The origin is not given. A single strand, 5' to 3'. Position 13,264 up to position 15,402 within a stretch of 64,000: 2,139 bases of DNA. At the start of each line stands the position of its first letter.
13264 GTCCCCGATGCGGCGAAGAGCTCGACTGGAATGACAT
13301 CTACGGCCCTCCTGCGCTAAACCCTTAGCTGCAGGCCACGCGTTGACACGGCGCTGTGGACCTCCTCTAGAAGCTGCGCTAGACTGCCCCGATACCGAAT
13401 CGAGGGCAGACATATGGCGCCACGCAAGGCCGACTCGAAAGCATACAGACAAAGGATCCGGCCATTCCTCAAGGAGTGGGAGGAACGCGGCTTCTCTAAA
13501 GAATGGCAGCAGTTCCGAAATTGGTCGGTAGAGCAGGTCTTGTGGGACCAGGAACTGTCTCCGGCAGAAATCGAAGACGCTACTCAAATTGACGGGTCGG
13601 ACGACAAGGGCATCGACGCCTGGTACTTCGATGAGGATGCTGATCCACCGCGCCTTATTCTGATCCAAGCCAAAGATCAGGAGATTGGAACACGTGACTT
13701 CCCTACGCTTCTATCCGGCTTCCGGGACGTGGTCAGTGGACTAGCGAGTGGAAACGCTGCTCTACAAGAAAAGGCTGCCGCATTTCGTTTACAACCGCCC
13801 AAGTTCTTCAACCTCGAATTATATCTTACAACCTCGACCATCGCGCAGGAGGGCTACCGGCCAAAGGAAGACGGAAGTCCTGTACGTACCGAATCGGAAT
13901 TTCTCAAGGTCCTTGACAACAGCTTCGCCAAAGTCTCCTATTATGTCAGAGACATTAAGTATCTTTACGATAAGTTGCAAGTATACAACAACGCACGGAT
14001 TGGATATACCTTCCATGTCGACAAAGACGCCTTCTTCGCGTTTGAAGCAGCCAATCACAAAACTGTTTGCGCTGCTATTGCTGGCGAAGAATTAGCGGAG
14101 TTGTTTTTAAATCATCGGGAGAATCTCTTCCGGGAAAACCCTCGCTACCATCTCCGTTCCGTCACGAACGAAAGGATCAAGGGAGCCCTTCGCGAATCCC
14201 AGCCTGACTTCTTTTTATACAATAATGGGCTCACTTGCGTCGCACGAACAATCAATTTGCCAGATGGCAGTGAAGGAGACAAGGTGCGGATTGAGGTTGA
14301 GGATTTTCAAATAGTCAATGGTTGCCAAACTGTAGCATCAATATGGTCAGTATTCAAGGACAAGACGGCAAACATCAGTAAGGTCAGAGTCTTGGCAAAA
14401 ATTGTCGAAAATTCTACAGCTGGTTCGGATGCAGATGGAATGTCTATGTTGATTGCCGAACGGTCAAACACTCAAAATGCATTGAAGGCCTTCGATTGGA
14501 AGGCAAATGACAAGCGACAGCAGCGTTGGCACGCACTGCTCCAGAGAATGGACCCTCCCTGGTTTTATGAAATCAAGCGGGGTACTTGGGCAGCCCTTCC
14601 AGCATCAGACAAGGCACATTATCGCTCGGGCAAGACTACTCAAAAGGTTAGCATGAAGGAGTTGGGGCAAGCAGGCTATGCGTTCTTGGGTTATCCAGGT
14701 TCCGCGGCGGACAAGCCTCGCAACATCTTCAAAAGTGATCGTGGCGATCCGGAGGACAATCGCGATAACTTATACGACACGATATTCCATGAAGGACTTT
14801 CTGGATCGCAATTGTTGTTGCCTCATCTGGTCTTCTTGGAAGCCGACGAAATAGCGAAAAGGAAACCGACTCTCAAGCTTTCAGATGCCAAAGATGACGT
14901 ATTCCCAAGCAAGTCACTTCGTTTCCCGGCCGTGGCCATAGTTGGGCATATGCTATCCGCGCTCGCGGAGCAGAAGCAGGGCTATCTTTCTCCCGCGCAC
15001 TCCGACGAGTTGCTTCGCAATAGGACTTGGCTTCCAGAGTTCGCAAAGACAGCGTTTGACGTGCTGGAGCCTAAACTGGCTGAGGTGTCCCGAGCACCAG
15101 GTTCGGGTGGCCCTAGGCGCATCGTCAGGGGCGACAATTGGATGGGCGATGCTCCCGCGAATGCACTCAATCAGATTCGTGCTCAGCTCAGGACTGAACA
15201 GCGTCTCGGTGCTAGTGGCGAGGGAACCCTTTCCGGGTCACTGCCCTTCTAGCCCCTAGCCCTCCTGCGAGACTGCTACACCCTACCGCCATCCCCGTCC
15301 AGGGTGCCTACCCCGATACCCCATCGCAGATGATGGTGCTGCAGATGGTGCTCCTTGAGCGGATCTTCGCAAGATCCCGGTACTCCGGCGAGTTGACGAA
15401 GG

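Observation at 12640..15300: Low-GC island (~50% GC in a ~70% GC genome) carrying an AIPR abortive-infection gene preceded by a 52-aa zinc-ribbon ORF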

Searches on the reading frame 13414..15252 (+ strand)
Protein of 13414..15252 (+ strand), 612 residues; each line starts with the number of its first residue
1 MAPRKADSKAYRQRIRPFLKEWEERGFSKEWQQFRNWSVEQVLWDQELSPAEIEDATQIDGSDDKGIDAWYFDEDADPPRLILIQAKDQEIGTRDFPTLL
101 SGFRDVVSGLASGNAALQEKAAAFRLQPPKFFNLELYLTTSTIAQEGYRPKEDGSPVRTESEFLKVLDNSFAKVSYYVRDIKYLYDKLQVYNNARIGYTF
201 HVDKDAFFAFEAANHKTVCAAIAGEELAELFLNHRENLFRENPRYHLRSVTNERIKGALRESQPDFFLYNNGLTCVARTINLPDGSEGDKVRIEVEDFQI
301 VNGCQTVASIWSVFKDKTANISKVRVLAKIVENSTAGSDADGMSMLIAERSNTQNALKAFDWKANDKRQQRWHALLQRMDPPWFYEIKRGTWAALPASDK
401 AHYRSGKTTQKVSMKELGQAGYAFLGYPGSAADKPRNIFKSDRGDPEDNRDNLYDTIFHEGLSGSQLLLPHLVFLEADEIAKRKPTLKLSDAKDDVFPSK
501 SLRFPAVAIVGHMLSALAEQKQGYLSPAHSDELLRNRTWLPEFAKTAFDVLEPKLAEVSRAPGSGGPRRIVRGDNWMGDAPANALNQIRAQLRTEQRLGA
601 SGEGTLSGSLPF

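Call 3: search_protein_families(library=pfam, proteins=[window:13414-15252:+], max_evalue=0.1)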
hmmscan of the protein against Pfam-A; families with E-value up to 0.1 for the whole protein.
window:13414-15252:+ (612 aa): 1 family
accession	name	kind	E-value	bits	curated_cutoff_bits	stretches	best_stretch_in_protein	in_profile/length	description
PF10592.14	AIPR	-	5.2e-42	145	25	1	239-500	1-256/308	AIPR protein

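Call 4: search_protein_families(library=padloc, proteins=[window:13414-15252:+], max_evalue=0.1)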
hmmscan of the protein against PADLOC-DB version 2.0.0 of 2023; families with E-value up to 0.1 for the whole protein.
window:13414-15252:+ (612 aa): 2 families
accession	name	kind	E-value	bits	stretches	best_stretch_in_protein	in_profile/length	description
PDLC02357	AbiU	-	2.9e-28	97.3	2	235-483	241-454/537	AbiU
PDLC02207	MzaE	-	1.1e-12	45.3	1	220-368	226-378/598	-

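Call 9: search_protein_families(library=ncbifam, proteins=[window:13414-15252:+], max_evalue=0.1)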
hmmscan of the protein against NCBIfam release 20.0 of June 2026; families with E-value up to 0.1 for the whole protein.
window:13414-15252:+ (612 aa): 1 family
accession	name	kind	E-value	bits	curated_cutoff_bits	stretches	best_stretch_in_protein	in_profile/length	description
NF041935.1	MzaE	equivalog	5.1e-17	61.6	1050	1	211-391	216-405/593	MZA anti-phage system associated AIPR family protein MzaE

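Call 10: find_homologous_proteins(query=window:13414-15252:+)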
Query window:13414-15252:+ (612 aa): 170 proteins with E <= 0.001 among 8000 candidates; the best 120 are listed.
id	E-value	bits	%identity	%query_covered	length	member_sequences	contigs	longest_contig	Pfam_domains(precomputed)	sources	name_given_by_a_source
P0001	0.0e+0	1404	100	100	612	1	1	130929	PF10592.15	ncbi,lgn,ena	-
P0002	1.3e-204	699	57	100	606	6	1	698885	PF10592.15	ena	-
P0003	1.3e-178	613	51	100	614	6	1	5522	PF10592.15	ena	-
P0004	1.5e-178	613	50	100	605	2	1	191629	PF10592.15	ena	-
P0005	1.8e-172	593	49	100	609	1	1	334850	PF10592.15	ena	-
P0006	7.5e-171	588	50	100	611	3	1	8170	PF10592.15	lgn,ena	-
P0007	2.4e-170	586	50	100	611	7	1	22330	PF10592.15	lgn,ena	-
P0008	1.4e-169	584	50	100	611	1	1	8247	PF10592.15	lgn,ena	-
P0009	2.6e-169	583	50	100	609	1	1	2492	PF10592.15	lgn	-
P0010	3.6e-169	582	50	100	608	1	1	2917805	PF10592.15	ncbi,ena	-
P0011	7.6e-169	581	50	100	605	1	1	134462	PF10592.15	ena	-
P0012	2.5e-168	579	50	100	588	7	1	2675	PF10592.15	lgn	-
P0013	8.4e-168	578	48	100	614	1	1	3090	PF10592.15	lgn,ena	-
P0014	1.5e-165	570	49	100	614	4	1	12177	PF10592.15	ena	-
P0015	3.2e-164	566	48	100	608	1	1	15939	PF10592.15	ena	-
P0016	3.9e-162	559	48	100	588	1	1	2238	PF10592.15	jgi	-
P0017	1.4e-160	554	48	100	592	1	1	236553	PF10592.15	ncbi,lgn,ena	-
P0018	1.8e-160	554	47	100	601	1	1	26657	PF10592.15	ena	-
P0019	1.0e-158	548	49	97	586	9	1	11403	PF10592.15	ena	-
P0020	2.4e-157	543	47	98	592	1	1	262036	PF10592.15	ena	-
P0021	1.8e-150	520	45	99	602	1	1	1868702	PF10592.15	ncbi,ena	-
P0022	7.5e-150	518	52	84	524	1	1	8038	PF10592.15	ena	-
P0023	2.8e-149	517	47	100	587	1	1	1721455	PF10592.15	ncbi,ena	-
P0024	3.4e-147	510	46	100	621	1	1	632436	PF10592.15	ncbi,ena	-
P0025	1.8e-145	504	45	100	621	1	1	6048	PF10592.15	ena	-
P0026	3.2e-145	503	45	100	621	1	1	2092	PF10592.15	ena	-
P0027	2.0e-144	501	45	100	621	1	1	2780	PF10592.15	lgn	-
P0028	2.8e-144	500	45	100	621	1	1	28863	PF10592.15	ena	-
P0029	3.4e-144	500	44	100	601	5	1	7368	PF10592.15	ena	-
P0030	2.9e-143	497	44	100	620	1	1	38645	PF10592.15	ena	-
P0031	5.3e-143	496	44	100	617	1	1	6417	PF10592.15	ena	-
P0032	3.9e-141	490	44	100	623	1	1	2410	PF10592.15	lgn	-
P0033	7.7e-140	485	45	100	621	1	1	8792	PF10592.15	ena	-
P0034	6.3e-139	482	44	100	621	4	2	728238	PF10592.15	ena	-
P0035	7.6e-139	482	43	100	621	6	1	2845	PF10592.15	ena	-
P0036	1.2e-138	481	43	100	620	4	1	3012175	PF10592.15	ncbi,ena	-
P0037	2.9e-138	480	44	100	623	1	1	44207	PF10592.15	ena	-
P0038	1.3e-135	471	46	91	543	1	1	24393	PF10592.15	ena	-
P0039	2.2e-132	461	43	99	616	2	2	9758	PF10592.15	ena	-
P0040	1.1e-129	452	49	44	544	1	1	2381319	PF10592.15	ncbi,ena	-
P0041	5.2e-128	446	45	87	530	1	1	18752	PF10592.15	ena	-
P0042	2.2e-119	418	43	94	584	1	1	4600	PF10592.15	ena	-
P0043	3.8e-108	381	53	60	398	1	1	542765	PF10592.15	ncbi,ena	-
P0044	1.9e-106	375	45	72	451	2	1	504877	PF10592.15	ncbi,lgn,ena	-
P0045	3.6e-106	374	50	66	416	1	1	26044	PF10592.15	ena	-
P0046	2.7e-103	365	50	64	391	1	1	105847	PF10592.15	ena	-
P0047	3.3e-101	358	51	55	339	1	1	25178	PF10592.15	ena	-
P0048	2.8e-93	332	35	98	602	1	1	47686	PF10592.15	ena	-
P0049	1.9e-88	316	36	98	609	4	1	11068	PF10592.15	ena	-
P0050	3.8e-87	311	33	96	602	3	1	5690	PF10592.15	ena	-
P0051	1.9e-86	309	35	97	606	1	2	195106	PF10592.15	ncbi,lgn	ncbi:MAG: AIPR family protein [Dehalococcoidia bacterium]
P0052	1.3e-85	306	36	89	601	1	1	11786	PF10592.15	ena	-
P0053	6.8e-85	304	34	100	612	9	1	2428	PF10592.15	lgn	-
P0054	1.4e-84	303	34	95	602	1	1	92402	PF10592.15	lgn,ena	-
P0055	3.4e-84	302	35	91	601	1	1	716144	PF10592.15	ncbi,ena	-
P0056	3.6e-84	302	34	96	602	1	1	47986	PF10592.15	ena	-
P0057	8.5e-84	300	36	89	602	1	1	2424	PF10592.15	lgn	-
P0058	1.1e-83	300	33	96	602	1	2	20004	PF10592.15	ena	-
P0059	1.2e-83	300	33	98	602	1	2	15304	PF10592.15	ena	-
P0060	1.6e-83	299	35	96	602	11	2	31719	PF10592.15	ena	-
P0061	2.8e-83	299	33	100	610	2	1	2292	PF10592.15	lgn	-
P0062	1.5e-82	296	34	96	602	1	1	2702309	PF10592.15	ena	-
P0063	5.4e-82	294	33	99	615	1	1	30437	PF10592.15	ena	-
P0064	5.5e-82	294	34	97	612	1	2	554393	PF10592.15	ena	-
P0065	7.5e-82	294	34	96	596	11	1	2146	PF10592.15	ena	-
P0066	2.4e-81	292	33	95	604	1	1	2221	PF10592.15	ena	-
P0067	3.7e-81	292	35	82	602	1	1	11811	PF10592.15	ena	-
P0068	3.8e-81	292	37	85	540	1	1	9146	PF10592.15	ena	-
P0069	1.1e-80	290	33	96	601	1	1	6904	PF10592.15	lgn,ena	-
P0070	2.4e-80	289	34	98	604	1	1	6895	PF10592.15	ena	-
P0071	2.4e-80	289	34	95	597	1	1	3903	PF10592.15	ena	-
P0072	2.7e-80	289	33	96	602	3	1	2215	PF10592.15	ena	-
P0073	1.1e-78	283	34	96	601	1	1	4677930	PF10592.15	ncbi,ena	-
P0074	4.3e-78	281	35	96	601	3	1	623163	PF10592.15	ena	-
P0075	6.5e-78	281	32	98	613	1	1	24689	PF10592.15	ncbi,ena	-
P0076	1.3e-77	280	34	92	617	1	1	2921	PF10592.15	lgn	-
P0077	5.2e-77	278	33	94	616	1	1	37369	PF10592.15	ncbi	-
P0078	5.9e-77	278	32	98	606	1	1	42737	PF10592.15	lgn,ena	-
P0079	6.3e-76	274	30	98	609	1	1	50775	PF10592.15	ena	-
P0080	2.7e-75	272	34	94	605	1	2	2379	PF10592.15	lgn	-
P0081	1.7e-74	270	36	87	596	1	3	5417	PF10592.15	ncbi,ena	-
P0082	6.6e-74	268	32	96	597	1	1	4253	PF10592.15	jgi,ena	-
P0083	2.2e-72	263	34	79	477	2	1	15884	PF10592.15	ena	-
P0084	8.9e-72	261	32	94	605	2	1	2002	PF10592.15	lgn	-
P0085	2.5e-71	259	30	100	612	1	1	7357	PF10592.15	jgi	jgi:hypothetical protein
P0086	1.2e-69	254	32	98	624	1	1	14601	PF10592.15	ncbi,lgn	-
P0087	1.4e-66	243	32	89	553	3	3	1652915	PF10592.15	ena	-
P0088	1.6e-66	243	33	95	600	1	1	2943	PF10592.15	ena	-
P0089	3.8e-45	173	30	90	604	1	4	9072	PF10592.15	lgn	-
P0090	2.2e-44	170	30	78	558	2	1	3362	PF10592.15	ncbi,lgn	-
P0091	1.8e-42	164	28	89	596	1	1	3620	PF10592.15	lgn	-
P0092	3.8e-42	163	28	77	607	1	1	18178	PF10592.15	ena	-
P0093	9.5e-42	161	28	77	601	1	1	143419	PF10592.15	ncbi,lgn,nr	ncbi:MAG: AIPR family protein [Dehalococcoidia bacterium]|nr:AIPR family protein [Dehalococcoidia ba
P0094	2.1e-41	160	29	77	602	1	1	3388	PF10592.15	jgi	jgi:hypothetical protein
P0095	3.1e-40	156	27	79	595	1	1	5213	PF10592.15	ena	-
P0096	9.3e-40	155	28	88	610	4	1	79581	PF10592.15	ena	-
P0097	1.6e-39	154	29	77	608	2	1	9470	PF10592.15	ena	-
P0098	3.5e-39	153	28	84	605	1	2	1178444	PF10592.15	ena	-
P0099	4.0e-39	153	28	78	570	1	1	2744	PF10592.15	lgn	-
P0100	2.6e-38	150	27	77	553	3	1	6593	PF10592.15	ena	-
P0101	6.6e-38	149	28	71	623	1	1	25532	PF10592.15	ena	-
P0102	1.7e-37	147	27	79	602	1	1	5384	PF10592.15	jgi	jgi:hypothetical protein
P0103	3.0e-37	147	29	76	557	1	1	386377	PF10592.15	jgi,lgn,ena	-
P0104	1.2e-36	145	27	94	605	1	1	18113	PF10592.15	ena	-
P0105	1.5e-36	144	26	81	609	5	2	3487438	PF10592.15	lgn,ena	-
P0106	5.3e-36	142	26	93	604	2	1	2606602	PF10592.15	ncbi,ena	-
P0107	1.1e-35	141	27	87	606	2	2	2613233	PF10592.15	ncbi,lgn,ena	-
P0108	1.8e-35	141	27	93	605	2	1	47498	PF10592.15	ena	-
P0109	1.9e-35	141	26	100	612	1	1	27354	PF10592.15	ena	-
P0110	1.2e-34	138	27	96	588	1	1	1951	PF10592.15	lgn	-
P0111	1.9e-34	137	28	78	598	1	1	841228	PF10592.15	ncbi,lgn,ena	-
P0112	3.2e-34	137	26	88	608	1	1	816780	PF10592.15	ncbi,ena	-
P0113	1.1e-33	135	34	46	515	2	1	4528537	PF10592.15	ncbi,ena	-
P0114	2.9e-33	133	27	84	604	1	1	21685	PF10592.15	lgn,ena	-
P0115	1.0e-32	132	27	76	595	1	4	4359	PF10592.15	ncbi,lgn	-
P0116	4.0e-32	130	28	84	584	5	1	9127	PF10592.15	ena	-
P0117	7.5e-32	129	28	75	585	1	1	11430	PF10592.15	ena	-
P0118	1.0e-31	128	28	89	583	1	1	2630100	PF10592.15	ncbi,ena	-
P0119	2.3e-30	124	27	73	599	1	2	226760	PF10592.15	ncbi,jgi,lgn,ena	-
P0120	2.7e-29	120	35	44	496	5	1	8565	PF10592.15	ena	-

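Call 11: find_encoding_contigs(protein=P0001, flank=10000, max_places=3)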
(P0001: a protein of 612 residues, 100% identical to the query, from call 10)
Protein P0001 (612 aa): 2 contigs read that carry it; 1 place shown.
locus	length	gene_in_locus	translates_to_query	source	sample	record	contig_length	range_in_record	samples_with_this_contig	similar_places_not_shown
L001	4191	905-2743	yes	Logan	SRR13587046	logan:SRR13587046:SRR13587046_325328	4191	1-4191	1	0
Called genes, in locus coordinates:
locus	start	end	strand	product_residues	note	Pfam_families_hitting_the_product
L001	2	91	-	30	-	?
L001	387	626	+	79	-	-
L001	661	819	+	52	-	-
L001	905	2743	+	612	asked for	PF10592:AIPR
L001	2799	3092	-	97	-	PF07045:DUF1330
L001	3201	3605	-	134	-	-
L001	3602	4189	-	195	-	?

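Call 12: find_encoding_contigs(protein=P0002, flank=6000, max_places=3)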
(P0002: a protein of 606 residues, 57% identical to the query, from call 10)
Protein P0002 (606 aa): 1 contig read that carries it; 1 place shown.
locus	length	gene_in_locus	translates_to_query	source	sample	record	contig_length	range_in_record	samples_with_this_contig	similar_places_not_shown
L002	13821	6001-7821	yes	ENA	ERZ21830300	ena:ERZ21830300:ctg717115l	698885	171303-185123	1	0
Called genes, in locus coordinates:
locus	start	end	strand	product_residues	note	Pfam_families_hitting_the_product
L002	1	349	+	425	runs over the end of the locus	PF00919:UPF0004, PF04055:Radical_SAM, PF01938:TRAM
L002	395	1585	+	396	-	PF02445:NadA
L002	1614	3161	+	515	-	PF00890:FAD_binding_2, PF01266:DAO (faint), PF07992:Pyr_redox_2 (faint), PF02910:Succ_DH_flav_C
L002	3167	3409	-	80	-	-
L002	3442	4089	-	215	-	PF14114:DUF4286 (faint)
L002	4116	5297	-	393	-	PF02771:Acyl-CoA_dh_N, PF02770:Acyl-CoA_dh_M, PF00441:Acyl-CoA_dh_1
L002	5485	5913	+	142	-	-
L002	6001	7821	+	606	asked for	PF10592:AIPR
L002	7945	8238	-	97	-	PF07045:DUF1330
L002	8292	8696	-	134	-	-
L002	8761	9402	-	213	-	PF13875:DUF4202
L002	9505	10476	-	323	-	PF00762:Ferrochelatase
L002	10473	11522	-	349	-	PF01208:URO-D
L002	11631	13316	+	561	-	PF01979:Amidohydro_1 (faint), PF07969:Amidohydro_3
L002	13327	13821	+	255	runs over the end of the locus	PF03328:HpcH_HpaI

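Call 17: find_related_loci(query=A1, collection=genome_contigs, flank=6000)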
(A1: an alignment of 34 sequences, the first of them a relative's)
Query A1 (612 aa) in genome_contigs; peptide patterns used: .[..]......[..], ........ (x = any residue, [..] = any of these).
600 stretches matched a pattern (row limit reached: there are more); 521 encode a relative of the query (tblastn E <= 1e-3); the best 80 are kept; 80 distinct loci.
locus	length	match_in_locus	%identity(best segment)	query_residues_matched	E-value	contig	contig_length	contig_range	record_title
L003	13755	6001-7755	49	1-612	0e+0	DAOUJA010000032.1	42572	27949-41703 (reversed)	MAG TPA_asm: Dehalococcoidia bacterium isolate S32_235 k113_1944580, whole genome shotgun sequence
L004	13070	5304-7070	48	1-612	2e-173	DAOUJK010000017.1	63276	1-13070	MAG TPA_asm: Dehalococcoidia bacterium isolate S32_261 k113_1892987, whole genome shotgun sequence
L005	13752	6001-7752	47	1-612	1e-158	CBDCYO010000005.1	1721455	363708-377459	MAG: Dehalococcoidia bacterium isolate 63611516-fa43-4063-b574-94f25a32ee57 genome assembly, contig: chromosome_2, whole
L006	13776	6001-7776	45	8-612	9e-156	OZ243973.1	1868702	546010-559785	MAG: Dehalococcoidia bacterium isolate c12eba2c-6843-4f56-bba3-689c727c708a genome assembly, chromosome: 1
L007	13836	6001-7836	45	1-610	5e-155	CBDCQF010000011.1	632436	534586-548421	MAG: Dehalococcoidia bacterium isolate 8589e614-779c-4ca0-8cdb-dbf8187772a7 genome assembly, contig: contig_11, whole ge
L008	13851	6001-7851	43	1-612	5e-141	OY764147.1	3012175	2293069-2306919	MAG: Dehalococcoidia bacterium isolate f074cb40-e989-4081-8985-b43b9a8eea1d genome assembly, chromosome: 1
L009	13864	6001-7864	44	1-612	4e-144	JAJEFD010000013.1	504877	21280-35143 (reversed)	MAG: Dehalococcoidia bacterium isolate p16x34bins.71 k141_791989, whole genome shotgun sequence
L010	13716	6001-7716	33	15-603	2e-92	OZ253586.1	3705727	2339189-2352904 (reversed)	MAG: Dehalococcoidia bacterium isolate d3159264-bc79-429f-a3e1-480caf473a69 genome assembly, chromosome: 1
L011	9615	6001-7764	32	1-599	7e-84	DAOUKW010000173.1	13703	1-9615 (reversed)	MAG TPA_asm: Dehalococcoidia bacterium isolate S8_363 435044, whole genome shotgun sequence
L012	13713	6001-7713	34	15-603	5e-83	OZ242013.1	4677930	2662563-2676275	MAG: Dehalococcoidia bacterium isolate 46172bb6-85ce-4bfa-83e6-a227f3f22208 genome assembly, chromosome: 1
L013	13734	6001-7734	32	1-576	9e-81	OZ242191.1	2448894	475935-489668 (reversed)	MAG: Dehalococcoidia bacterium isolate de6f4d66-2acb-4fd1-9b53-abb1080e863f genome assembly, chromosome: 1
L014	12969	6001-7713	34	15-599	2e-75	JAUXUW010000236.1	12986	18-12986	MAG: Dehalococcoidia bacterium isolate C15_concoct.bin.172_sub C15_k141_339635, whole genome shotgun sequence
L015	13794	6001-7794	45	1-612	7e-156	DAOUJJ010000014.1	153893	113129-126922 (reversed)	MAG TPA_asm: Dehalococcoidia bacterium isolate S32_260 k113_2128429, whole genome shotgun sequence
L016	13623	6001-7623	49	1-612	6e-71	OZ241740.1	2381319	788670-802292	MAG: Dehalococcoidia bacterium isolate 2a701ac0-cd12-4bd3-a765-5d076d8969a5 genome assembly, chromosome: 1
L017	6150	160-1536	31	4-474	2e-48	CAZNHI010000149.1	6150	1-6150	MAG TPA_asm: uncultured Dehalococcoidia bacterium isolate SRP136066_co1_19 genome assembly, contig: NODE_21219_length_61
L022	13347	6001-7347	27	34-491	1e-37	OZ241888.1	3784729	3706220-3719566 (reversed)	MAG: Dehalococcoidia bacterium isolate 46affbec-5afd-4908-a2aa-6a71a6f589da genome assembly, chromosome: 1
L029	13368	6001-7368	28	9-470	1e-32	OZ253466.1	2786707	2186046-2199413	MAG: Dehalococcoidia bacterium isolate 7f7fcc17-106b-4c1d-a8d7-7cf201ad70ef genome assembly, chromosome: 1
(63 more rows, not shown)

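Call 21: find_homologous_proteins(query=L002:5485-5913:+, max_evalue=0.01)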
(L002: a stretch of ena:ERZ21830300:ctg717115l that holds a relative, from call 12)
Query L002:5485-5913:+ (142 aa): 3 proteins with E <= 0.01 among 17 candidates.
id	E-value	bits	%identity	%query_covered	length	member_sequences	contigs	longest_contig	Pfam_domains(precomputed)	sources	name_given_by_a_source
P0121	5.0e-84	298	89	100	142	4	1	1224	-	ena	-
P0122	2.9e-42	162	94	55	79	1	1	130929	-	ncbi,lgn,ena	-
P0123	7.3e-34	135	52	95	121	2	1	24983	-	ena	-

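Call 22: find_encoding_contigs(protein=P0123, flank=8000, max_places=4)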
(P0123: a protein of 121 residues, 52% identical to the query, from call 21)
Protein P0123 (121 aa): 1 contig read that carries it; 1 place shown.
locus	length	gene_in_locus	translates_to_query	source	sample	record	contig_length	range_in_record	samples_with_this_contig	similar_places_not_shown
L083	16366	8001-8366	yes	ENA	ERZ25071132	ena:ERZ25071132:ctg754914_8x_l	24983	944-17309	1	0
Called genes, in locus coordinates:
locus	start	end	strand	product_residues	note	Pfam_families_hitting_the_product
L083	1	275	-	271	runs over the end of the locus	PF23441:SDR (weak), PF00106:adh_short, PF13561:adh_short_C2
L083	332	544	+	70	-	-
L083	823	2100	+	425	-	PF00919:UPF0004, PF04055:Radical_SAM, PF01938:TRAM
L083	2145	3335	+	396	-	PF02445:NadA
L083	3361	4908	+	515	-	PF00890:FAD_binding_2, PF01266:DAO (weak), PF07992:Pyr_redox_2 (faint), PF02910:Succ_DH_flav_C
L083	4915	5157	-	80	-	-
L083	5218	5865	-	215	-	PF14114:DUF4286 (faint)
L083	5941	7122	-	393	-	PF02771:Acyl-CoA_dh_N, PF02770:Acyl-CoA_dh_M, PF00441:Acyl-CoA_dh_1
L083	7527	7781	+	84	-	-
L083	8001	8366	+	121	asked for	-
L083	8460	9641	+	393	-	PF10592:AIPR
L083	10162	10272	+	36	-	-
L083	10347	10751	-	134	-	-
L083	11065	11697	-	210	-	PF13875:DUF4202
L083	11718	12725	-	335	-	PF00762:Ferrochelatase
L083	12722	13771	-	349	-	PF01208:URO-D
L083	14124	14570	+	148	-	PF15919:HicB_lk_antitox (weak), PF15970:HicB-like_2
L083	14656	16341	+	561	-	PF01979:Amidohydro_1 (faint), PF07969:Amidohydro_3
